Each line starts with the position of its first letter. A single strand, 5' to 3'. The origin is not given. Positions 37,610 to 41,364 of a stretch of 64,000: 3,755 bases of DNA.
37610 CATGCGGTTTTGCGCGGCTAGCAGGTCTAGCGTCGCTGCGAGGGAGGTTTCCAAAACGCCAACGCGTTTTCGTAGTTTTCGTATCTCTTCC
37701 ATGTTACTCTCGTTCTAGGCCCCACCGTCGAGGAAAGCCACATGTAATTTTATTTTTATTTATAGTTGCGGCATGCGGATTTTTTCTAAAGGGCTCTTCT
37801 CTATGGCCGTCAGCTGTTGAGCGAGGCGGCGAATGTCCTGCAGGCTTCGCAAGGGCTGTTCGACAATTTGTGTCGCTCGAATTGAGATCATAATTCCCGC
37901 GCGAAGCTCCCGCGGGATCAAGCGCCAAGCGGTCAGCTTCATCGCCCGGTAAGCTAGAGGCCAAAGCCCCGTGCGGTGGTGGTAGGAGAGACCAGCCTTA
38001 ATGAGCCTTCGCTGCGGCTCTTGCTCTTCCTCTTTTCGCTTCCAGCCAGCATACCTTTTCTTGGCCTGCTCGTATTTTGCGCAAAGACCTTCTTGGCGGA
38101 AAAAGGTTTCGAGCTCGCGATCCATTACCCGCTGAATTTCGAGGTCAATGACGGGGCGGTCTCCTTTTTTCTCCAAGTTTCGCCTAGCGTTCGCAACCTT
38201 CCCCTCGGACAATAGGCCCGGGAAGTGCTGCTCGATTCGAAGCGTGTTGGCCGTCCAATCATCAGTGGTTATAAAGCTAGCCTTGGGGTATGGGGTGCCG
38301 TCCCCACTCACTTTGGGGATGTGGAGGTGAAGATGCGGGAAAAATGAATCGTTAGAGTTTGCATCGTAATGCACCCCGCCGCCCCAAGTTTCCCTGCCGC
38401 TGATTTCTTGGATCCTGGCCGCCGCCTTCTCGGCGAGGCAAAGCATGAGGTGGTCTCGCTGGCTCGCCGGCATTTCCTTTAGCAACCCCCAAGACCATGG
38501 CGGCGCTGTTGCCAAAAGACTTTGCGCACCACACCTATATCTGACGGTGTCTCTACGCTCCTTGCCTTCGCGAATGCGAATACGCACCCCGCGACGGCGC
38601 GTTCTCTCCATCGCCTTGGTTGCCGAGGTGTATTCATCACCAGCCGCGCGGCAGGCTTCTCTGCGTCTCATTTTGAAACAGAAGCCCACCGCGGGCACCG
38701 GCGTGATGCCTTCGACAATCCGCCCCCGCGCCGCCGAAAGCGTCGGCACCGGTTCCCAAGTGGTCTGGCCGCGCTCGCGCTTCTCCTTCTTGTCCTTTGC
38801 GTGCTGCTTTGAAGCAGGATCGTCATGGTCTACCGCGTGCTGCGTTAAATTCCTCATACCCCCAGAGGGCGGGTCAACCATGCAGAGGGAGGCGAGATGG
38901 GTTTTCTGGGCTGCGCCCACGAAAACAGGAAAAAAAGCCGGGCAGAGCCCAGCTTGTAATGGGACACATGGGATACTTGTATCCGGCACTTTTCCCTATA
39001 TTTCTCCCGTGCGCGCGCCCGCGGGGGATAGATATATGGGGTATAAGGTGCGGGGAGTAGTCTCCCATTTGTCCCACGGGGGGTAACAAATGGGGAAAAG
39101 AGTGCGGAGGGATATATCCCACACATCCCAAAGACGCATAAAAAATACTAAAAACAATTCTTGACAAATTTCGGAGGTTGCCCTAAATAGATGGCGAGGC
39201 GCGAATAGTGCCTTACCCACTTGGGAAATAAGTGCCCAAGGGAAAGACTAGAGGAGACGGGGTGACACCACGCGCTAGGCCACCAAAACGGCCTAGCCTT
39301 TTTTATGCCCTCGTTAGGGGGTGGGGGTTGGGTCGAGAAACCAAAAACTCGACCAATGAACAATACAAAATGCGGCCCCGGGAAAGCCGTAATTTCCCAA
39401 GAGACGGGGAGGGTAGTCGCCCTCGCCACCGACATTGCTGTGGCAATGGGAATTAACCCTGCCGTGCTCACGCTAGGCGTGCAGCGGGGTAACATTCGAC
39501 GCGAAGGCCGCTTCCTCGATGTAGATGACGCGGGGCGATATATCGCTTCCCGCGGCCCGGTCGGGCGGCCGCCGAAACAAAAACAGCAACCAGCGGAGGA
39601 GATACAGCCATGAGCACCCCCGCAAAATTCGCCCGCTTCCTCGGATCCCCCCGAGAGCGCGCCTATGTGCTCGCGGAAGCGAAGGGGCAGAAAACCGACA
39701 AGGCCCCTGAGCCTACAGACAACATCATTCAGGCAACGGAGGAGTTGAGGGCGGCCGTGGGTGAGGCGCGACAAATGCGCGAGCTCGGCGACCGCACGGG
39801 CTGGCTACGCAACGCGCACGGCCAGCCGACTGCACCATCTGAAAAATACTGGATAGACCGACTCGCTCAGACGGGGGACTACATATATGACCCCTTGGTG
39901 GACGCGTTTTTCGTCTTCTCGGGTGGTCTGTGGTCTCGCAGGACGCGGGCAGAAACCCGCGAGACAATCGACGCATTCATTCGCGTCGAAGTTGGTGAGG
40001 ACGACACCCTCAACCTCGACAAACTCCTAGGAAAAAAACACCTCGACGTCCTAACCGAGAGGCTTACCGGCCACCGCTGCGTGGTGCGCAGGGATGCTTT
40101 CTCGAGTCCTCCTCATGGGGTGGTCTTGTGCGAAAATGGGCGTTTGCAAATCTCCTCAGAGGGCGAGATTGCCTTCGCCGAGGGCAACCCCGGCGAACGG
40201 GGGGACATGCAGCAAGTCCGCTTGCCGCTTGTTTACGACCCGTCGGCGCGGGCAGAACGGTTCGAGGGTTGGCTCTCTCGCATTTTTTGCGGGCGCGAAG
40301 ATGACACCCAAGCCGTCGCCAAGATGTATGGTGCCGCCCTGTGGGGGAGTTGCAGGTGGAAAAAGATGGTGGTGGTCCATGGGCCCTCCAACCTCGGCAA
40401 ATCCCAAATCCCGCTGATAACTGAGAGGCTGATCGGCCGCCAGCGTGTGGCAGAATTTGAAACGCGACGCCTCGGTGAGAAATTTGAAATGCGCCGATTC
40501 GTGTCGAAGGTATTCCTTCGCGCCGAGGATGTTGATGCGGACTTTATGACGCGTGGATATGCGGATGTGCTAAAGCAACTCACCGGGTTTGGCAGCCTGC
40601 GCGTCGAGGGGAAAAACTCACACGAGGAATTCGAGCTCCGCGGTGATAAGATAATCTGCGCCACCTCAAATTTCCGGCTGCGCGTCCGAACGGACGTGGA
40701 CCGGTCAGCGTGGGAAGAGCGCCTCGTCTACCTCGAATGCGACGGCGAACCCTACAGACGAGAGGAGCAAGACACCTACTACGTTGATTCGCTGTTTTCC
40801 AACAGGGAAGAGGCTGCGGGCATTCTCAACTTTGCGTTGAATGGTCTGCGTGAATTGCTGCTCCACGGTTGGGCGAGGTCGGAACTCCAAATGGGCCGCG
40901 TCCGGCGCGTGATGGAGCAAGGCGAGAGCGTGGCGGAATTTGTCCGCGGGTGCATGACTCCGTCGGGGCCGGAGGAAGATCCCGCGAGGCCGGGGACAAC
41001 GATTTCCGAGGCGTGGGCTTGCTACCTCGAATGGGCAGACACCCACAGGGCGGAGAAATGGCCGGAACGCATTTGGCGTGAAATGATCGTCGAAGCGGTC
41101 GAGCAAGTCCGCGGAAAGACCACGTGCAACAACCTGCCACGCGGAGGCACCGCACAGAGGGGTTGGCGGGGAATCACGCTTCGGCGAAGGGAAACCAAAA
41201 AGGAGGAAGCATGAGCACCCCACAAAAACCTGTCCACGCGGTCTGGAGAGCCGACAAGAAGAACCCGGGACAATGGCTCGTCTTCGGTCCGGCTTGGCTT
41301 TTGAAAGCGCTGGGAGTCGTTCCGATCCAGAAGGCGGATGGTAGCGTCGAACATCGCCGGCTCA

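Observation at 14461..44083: ~29.6-kb integrative island in tRNA-Leu(UAA) bounded by a 68-bp direct repeat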

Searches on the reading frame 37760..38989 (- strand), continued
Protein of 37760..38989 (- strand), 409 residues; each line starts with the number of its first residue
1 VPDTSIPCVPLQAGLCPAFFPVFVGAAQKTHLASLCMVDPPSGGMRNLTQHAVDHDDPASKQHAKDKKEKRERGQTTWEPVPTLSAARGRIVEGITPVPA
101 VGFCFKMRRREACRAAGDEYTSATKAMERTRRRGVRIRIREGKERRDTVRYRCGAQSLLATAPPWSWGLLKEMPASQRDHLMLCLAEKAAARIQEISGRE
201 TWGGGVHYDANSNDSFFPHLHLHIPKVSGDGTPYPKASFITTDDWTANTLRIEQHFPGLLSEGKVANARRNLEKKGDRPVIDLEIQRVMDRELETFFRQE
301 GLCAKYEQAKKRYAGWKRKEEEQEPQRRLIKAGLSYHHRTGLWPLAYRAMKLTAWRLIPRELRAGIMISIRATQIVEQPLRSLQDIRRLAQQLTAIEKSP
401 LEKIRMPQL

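Call 85: search_solved_structures(query=A2, max_evalue=10, show_alignments=2)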
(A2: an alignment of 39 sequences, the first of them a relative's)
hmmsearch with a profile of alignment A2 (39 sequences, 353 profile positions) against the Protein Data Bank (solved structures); distinct sequences matched with E-value up to 10: 5.
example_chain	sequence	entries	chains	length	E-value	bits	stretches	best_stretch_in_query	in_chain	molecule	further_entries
1rp3_A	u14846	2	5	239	0.15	14.7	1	214-337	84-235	RNA polymerase sigma factor SIGMA-28 (FliA) | RNA polymerase sigma factor FliA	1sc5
9eh1_S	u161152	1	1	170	0.38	13.4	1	61-164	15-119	Transcription elongation factor A protein 1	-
9wwz_A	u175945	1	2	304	0.42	13.3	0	73-111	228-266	Dandelion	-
9wxf_A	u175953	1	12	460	1.9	11.1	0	73-111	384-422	Dandelion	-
1ser_A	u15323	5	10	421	4.3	9.9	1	233-318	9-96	PROTEIN (SERYL-TRNA SYNTHETASE (E.C.6.1.1.11)) | SERYL-tRNA SYNTHETASE | Serine--tRNA ligase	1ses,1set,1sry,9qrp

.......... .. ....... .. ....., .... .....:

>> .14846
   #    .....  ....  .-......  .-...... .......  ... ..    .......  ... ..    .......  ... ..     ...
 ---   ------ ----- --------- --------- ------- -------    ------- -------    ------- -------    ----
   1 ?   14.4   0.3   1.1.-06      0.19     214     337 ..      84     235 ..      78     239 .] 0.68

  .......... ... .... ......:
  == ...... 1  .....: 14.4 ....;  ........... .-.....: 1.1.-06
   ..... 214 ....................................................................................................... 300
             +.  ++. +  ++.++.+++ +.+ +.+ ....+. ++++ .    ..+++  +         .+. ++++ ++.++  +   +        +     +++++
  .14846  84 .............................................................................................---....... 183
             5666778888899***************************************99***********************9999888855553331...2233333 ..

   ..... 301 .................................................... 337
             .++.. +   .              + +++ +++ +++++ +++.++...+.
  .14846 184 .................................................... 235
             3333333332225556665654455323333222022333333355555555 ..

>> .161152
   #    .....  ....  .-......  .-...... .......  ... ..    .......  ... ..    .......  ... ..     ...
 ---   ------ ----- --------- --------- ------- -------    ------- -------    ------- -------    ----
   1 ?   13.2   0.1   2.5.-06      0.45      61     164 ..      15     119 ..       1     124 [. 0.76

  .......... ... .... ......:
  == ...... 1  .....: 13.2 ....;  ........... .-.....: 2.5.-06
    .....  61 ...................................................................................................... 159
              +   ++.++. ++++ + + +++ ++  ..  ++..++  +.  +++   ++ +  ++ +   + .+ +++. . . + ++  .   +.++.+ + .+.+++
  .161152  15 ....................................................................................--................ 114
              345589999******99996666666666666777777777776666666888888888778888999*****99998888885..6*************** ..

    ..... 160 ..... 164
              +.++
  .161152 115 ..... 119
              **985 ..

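Call 87: search_protein_families(library=pfam, proteins=[P0104, P0112, P0119, P0118, P0087, P0108, P0114, P0111, P0102, P0121], max_evalue=0.01)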
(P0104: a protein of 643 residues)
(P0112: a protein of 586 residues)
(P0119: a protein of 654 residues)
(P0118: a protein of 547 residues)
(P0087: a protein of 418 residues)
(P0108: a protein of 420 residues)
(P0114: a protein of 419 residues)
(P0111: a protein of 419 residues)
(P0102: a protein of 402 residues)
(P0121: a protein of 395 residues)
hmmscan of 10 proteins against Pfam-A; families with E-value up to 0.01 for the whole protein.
P0104 (643 aa): 2 families
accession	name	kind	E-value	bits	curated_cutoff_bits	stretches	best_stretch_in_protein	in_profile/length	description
PF21924.1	XRCC4_CC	-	0.0021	18.6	27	1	497-539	5-46/78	XRCC4 coiled-coil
PF06005.17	ZapB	-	0.0046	17.8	31.5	0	505-573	14-54/71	Cell division protein ZapB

P0112 (586 aa): 2 families
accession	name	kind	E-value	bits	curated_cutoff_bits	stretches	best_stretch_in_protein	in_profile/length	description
PF16043.11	DUF4795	-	0.0024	17.8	34.8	1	440-554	28-139/208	Domain of unknown function (DUF4795)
PF13094.11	CENP-Q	-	0.0099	16.5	28.5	1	451-513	23-85/162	CENP-Q, a CENPA-CAD centromere complex subunit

P0119 (654 aa): 0 families

P0118 (547 aa): 0 families

P0087 (418 aa): 0 families

P0108 (420 aa): 1 family
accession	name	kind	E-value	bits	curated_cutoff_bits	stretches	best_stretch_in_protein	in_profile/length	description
PF02183.23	HALZ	-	0.0065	17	28.1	0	364-395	9-40/43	Homeobox associated leucine zipper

P0114 (419 aa): 0 families

P0111 (419 aa): 0 families

P0102 (402 aa): 0 families

P0121 (395 aa): 0 families

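Call 88: fold_search(model_id=the predicted structure, library=viral)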
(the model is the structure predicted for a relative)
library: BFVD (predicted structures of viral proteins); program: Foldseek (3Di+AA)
matches with E <= 10: 125; with E <= 0.001: 0
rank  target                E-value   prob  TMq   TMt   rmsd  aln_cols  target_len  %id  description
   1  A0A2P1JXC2            2.6e-01  0.13  0.11  0.17  11.4       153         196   10  Minor tail protein [Rhodococcus phage Finch]
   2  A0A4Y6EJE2            6.4e-01  0.07  0.14  0.18  24.5       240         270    9  (no name in the UniProt tables at hand)
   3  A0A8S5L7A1            6.4e-01  0.01  0.07  0.04  47.5       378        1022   11  Structural protein [CrAss-like virus sp. ctt4r3]
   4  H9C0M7                6.8e-01  0.07  0.07  0.13  12.0       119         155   13  (no name in the UniProt tables at hand)
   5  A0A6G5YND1            7.2e-01  0.04  0.12  0.15  25.4       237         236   10  (no name in the UniProt tables at hand)
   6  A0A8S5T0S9            8.9e-01  0.05  0.12  0.10  19.4       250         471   10  Baseplate wedge protein [Myoviridae sp. ctWb16]
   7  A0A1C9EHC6            9.9e-01  0.08  0.13  0.18  15.2       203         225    9  Minor tail protein [Mycobacterium phage Tonenili]
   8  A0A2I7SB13            1.0e+00  0.04  0.10  0.16  20.9       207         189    7  (no name in the UniProt tables at hand)
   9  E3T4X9                1.4e+00  0.09  0.15  0.25  15.8       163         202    8  Uncharacterized protein [Cafeteria roenbergensis virus (strain BV-PW1)]
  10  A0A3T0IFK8            1.4e+00  0.03  0.11  0.11  24.9       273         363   10  (no name in the UniProt tables at hand)
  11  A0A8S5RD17            1.9e+00  0.12  0.09  0.28  14.6        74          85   14  Uncharacterized protein [virus sp. ctPYc18]
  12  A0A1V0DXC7            2.1e+00  0.03  0.07  0.06  17.9       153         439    8  AAA+ ATPase domain-containing protein [Yersinia phage fHe-Yen9-01]
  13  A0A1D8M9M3            2.1e+00  0.02  0.08  0.11  21.3       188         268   12  (no name in the UniProt tables at hand)
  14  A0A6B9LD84            2.4e+00  0.12  0.14  0.19   6.2        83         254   10  Uncharacterized protein [Mycobacterium phage BirdsNest]
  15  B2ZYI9                2.4e+00  0.02  0.10  0.10  16.4       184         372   13  Uncharacterized protein [Ralstonia phage phiRSL1]
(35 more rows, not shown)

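Call 89: search_protein_families(library=pfam, proteins=[P0082, P0083, P0084, P0085, P0088, P0089, P0090, P0093, P0094, P0095], max_evalue=0.01)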
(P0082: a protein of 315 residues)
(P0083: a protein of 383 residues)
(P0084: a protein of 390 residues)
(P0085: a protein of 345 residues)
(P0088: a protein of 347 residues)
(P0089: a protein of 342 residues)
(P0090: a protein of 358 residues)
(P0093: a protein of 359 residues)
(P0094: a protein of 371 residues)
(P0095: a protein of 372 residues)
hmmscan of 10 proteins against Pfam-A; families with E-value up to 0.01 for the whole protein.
P0082 (315 aa): 0 families

P0083 (383 aa): 0 families

P0084 (390 aa): 0 families

P0085 (345 aa): 0 families

P0088 (347 aa): 0 families

P0089 (342 aa): 0 families

P0090 (358 aa): 0 families

P0093 (359 aa): 0 families

P0094 (371 aa): 0 families

P0095 (372 aa): 0 families

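Call 90: search_protein_families(library=pfam, proteins=[P0096, P0097, P0098, P0099, P0101, P0103, P0105, P0107, P0113, P0116], max_evalue=0.01)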
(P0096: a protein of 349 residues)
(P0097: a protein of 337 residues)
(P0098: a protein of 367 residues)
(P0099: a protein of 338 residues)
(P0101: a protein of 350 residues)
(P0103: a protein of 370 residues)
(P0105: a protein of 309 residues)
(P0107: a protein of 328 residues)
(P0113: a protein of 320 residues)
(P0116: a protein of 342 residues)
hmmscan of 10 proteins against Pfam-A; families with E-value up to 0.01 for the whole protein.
P0096 (349 aa): 0 families

P0097 (337 aa): 0 families

P0098 (367 aa): 0 families

P0099 (338 aa): 0 families

P0101 (350 aa): 0 families

P0103 (370 aa): 0 families

P0105 (309 aa): 1 family
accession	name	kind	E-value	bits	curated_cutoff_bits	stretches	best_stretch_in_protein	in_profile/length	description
PF03432.20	Relaxase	-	0.00098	19.8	24.6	1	134-188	58-106/132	MobA/VirD2-like, nuclease domain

P0107 (328 aa): 1 family
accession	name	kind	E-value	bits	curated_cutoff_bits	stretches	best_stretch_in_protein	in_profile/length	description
PF03432.20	Relaxase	-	4e-05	24.3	24.6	1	163-195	81-113/132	MobA/VirD2-like, nuclease domain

P0113 (320 aa): 1 family
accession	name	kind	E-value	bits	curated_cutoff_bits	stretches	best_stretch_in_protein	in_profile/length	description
PF03432.20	Relaxase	-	0.0011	19.7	24.6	1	163-193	78-109/132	MobA/VirD2-like, nuclease domain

P0116 (342 aa): 0 families
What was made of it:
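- Tried and rejected: A third scan located the three members that have one (calls 87, 89, 90).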

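Call 98: search_dna_similar(query=P0044, collection=plasmids, mode=protein, max_evalue=0.01)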
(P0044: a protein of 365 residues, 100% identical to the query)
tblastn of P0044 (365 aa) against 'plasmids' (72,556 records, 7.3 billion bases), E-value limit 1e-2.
No match.

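Call 99: search_dna_similar(query=P0044, collection=phages, mode=protein, max_evalue=0.01)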
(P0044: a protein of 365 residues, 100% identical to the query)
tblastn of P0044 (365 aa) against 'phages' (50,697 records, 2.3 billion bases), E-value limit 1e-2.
No match.

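Call 100: search_dna_similar(query=P0107, collection=plasmids, mode=protein, max_evalue=0.001, max_rows=10)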
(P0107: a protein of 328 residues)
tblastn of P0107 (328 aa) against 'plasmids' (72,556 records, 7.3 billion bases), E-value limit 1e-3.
No match.

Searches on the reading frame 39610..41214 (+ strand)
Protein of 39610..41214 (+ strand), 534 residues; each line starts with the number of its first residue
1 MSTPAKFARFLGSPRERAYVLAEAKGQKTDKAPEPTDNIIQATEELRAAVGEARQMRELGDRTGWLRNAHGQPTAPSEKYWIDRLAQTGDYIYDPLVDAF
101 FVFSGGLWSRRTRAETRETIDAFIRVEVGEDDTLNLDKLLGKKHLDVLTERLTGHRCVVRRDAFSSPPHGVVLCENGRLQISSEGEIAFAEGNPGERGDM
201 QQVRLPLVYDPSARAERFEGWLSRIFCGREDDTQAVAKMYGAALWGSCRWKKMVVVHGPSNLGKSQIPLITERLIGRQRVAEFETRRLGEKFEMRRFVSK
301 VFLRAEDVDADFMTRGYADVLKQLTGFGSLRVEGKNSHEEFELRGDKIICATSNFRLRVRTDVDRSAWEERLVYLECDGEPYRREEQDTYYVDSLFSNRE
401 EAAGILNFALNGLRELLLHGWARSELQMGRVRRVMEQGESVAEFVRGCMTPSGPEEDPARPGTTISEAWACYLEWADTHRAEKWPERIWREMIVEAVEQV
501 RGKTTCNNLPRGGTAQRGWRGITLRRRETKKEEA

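Call 8: search_protein_families(library=pfam, proteins=[window:39610-41214:+], max_evalue=0.01)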
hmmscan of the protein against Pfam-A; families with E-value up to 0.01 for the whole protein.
window:39610-41214:+ (534 aa): 1 family
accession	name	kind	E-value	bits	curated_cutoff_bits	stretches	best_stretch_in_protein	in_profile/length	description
PF19263.5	DUF5906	-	0.00032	21.7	27.6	1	257-365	2-109/114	Family of unknown function (DUF5906)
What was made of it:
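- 39610..41214 (+): P4-family D5N/SF3 helicase (534 aa, Walker A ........) with no primase domain. DUF5906 (call 8).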

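Call 32: search_protein_families(library=phrogs, proteins=[window:39610-41214:+], max_evalue=0.01)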
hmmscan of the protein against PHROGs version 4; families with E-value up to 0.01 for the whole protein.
window:39610-41214:+ (534 aa): 7 families
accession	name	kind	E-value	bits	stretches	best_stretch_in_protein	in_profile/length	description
phrog_1156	-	DNA, RNA and nucleotide metabolism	7.3e-23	82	1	142-530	456-831/855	DNA primase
phrog_6088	-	DNA, RNA and nucleotide metabolism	2.5e-22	80.1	1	89-528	347-767/772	DNA primase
phrog_1829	-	DNA, RNA and nucleotide metabolism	8.8e-22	78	1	84-481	336-720/772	DNA primase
phrog_864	-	DNA, RNA and nucleotide metabolism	5.1e-17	62.6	1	200-481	313-584/1064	DNA primase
phrog_2478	-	DNA, RNA and nucleotide metabolism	2e-09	37.1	1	205-531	536-847/854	DNA polymerase/primase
phrog_7601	-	unknown function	1.2e-08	35.7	1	234-479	3-236/289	-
phrog_16950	-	DNA, RNA and nucleotide metabolism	0.00096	18.1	1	196-270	500-579/843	DNA primase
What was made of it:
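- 39610..41214 (+): PHROG DNA primase families, 7e-23, matching only their C-terminal halves (call 32).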

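Call 38: search_protein_families(library=ncbifam, proteins=[window:39610-41214:+], max_evalue=0.01)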
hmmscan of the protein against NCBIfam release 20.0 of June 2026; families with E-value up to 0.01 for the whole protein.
window:39610-41214:+ (534 aa): 2 families
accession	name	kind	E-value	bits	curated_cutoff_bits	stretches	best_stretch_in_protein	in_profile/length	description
TIGR01613.1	primase_Cterm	subfamily_domain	2.1e-14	53.1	108.7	1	206-479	31-294/304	phage/plasmid primase, P4 family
NF011296.0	PRK14709.1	subfamily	0.0012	17.6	613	0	210-267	164-221/469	hypothetical protein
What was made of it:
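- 39610..41214 (+): TIGR01613 primase_Cterm, 2e-14 (call 38).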

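Call 101: search_dna_similar(query=window:39610-41214:+, collection=plasmids, mode=protein, max_evalue=0.00001, max_rows=8)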
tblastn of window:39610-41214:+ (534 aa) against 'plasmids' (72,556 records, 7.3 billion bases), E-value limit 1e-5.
Records with a match: 2; places in all: 4; records where one place covers at least 80% of the query: 0.
Best place of each record, by identity: <60% 2.
By first word of the organism name: Paracoccus 1; Halomarina 1.
By predicted mobility (MOB-suite, as given by PLSDB): conjugative 1; non-mobilizable 1.
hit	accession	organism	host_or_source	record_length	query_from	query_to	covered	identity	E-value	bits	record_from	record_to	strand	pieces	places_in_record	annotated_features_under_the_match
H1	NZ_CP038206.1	Paracoccus pantotrophus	single cell,soil associated with ...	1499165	100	437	63%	23.3%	8e-7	60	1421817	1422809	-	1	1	none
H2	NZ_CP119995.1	Halomarina sp. PSR21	cell culture,saline soil from Tarim ...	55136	204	420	41%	28.6%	6e-9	67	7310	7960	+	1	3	phage/plasmid primase, P4 family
